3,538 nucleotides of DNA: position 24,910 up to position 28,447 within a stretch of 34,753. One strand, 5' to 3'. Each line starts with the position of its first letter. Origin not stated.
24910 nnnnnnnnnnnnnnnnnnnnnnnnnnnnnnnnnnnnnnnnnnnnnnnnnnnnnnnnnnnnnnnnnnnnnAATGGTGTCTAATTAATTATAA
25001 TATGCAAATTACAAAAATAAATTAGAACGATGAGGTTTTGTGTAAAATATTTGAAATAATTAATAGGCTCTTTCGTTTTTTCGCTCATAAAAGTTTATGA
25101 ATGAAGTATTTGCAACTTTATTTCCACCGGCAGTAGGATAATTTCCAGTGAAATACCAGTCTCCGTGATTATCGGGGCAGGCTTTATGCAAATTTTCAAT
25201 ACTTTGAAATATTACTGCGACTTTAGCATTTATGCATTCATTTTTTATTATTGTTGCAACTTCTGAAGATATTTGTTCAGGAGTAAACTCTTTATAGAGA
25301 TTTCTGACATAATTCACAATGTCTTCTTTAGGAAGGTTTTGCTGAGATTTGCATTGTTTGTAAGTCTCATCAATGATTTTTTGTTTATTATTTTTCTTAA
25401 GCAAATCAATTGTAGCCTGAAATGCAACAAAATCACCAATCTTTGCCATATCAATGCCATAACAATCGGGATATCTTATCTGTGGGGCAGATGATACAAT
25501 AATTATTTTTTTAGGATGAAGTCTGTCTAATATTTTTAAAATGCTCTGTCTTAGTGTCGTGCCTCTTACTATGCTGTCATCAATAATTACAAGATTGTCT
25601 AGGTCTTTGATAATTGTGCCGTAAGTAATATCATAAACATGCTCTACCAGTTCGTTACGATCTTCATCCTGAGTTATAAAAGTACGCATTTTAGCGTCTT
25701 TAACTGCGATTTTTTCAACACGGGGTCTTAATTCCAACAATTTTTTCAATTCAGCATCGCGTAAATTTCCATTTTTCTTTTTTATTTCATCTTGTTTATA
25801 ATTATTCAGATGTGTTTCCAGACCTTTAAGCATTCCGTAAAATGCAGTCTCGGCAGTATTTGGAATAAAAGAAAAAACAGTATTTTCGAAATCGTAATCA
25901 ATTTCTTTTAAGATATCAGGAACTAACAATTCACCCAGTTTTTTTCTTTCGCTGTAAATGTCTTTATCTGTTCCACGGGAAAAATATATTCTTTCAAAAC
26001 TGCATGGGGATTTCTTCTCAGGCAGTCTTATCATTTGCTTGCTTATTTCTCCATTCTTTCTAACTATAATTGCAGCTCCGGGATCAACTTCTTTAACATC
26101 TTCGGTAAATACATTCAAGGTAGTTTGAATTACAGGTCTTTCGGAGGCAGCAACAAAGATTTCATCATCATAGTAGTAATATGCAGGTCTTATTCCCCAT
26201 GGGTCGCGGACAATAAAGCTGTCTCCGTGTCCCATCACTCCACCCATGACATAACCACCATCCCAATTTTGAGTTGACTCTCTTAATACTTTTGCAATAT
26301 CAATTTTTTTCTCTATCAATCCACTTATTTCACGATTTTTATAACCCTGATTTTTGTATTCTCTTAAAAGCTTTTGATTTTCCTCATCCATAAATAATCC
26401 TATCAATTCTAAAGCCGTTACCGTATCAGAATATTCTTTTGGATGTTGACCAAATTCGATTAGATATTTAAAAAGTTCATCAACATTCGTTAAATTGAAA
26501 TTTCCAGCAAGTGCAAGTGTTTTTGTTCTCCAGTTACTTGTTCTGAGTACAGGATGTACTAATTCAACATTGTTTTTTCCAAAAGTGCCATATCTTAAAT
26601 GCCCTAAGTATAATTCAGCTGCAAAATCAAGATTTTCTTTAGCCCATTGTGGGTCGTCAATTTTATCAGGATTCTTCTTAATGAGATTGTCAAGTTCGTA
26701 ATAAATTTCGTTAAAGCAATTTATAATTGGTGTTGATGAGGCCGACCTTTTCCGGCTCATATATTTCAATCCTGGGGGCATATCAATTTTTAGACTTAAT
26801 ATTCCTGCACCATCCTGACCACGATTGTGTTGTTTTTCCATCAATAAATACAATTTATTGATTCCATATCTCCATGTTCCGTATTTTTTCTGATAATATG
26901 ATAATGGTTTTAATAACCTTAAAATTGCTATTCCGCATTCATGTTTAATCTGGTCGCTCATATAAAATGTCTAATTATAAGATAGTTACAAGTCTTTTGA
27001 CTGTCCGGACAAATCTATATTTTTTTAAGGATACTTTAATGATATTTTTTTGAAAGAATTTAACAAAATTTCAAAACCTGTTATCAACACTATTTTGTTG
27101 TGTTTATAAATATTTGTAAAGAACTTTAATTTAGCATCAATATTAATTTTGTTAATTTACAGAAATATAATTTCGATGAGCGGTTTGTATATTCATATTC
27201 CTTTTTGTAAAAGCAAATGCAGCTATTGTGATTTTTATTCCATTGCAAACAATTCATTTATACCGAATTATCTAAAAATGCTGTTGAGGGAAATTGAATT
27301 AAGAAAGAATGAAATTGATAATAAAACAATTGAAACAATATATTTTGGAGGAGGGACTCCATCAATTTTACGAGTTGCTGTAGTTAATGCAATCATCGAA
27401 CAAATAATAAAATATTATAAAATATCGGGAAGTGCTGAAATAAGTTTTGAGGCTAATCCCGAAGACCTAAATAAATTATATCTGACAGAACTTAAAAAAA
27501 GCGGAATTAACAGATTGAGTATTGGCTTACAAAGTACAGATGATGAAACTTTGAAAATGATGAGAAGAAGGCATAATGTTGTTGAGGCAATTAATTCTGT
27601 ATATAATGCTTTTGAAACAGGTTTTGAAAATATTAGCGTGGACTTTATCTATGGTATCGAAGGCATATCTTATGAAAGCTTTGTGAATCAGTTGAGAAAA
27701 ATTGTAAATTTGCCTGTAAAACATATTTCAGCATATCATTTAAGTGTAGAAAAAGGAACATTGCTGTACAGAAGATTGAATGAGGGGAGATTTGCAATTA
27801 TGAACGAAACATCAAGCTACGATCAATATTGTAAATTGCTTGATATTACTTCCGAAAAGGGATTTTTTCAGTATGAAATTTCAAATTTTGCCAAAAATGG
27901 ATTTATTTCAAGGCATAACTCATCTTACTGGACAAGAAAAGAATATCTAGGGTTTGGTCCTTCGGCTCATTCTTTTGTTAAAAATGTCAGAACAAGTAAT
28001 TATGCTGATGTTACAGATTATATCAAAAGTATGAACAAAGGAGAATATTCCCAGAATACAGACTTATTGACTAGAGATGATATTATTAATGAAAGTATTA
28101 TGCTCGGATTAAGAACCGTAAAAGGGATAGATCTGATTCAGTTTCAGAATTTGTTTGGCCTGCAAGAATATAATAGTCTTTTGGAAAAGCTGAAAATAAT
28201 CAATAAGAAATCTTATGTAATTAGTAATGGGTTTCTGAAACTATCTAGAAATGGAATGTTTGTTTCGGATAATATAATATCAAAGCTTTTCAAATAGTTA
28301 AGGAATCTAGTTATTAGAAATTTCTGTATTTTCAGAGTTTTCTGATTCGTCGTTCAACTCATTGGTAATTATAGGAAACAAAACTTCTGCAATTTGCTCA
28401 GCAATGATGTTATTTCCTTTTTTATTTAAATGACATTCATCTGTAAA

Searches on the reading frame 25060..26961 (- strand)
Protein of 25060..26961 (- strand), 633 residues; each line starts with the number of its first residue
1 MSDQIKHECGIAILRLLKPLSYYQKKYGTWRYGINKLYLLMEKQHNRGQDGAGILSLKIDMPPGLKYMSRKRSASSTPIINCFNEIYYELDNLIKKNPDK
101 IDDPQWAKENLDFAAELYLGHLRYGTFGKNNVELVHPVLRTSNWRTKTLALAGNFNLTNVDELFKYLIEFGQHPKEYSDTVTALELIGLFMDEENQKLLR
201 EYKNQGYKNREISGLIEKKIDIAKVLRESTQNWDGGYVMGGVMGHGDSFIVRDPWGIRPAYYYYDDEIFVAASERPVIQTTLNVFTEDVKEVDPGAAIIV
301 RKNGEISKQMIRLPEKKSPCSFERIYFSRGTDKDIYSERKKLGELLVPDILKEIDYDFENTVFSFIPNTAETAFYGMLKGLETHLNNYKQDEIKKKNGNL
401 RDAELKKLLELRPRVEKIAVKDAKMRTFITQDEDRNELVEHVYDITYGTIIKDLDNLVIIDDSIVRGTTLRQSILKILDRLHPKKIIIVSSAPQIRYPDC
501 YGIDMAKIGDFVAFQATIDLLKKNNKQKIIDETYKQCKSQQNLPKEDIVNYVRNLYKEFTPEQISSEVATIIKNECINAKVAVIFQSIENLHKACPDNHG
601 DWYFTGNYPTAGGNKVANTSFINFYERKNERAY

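Call 82: search_protein_families(library=pfam, proteins=[window:25060-26961:-], max_evalue=0.00001)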
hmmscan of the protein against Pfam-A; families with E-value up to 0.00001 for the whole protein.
window:25060-26961:- (633 aa): 1 family
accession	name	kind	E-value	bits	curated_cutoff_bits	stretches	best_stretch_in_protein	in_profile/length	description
PF13522.11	GATase_6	-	4e-06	27.3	27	0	113-187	8-77/130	Glutamine amidotransferase domain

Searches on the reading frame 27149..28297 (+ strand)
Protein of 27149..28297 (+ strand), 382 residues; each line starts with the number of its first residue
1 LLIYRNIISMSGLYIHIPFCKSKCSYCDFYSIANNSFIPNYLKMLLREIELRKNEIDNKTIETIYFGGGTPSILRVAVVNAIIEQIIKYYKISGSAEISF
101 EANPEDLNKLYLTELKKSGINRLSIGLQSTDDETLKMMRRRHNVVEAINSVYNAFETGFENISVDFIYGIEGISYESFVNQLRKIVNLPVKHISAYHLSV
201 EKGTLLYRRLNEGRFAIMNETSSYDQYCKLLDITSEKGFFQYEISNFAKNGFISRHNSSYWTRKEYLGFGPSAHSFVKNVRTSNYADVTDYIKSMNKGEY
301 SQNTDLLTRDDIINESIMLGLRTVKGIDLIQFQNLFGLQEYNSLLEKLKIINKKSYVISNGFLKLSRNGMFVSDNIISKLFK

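Call 82: search_protein_families(library=pfam, proteins=[window:27149-28297:+], max_evalue=0.00001)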
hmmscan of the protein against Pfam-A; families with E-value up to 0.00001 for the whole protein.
window:27149-28297:+ (382 aa): 2 families
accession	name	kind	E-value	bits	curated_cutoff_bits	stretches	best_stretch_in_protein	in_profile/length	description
PF04055.27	Radical_SAM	-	6.6e-29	101.6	29.5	1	14-180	1-161/166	Radical SAM superfamily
PF06969.22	HemN_C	-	1.3e-08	35.2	24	1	307-372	1-67/67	HemN C-terminal domain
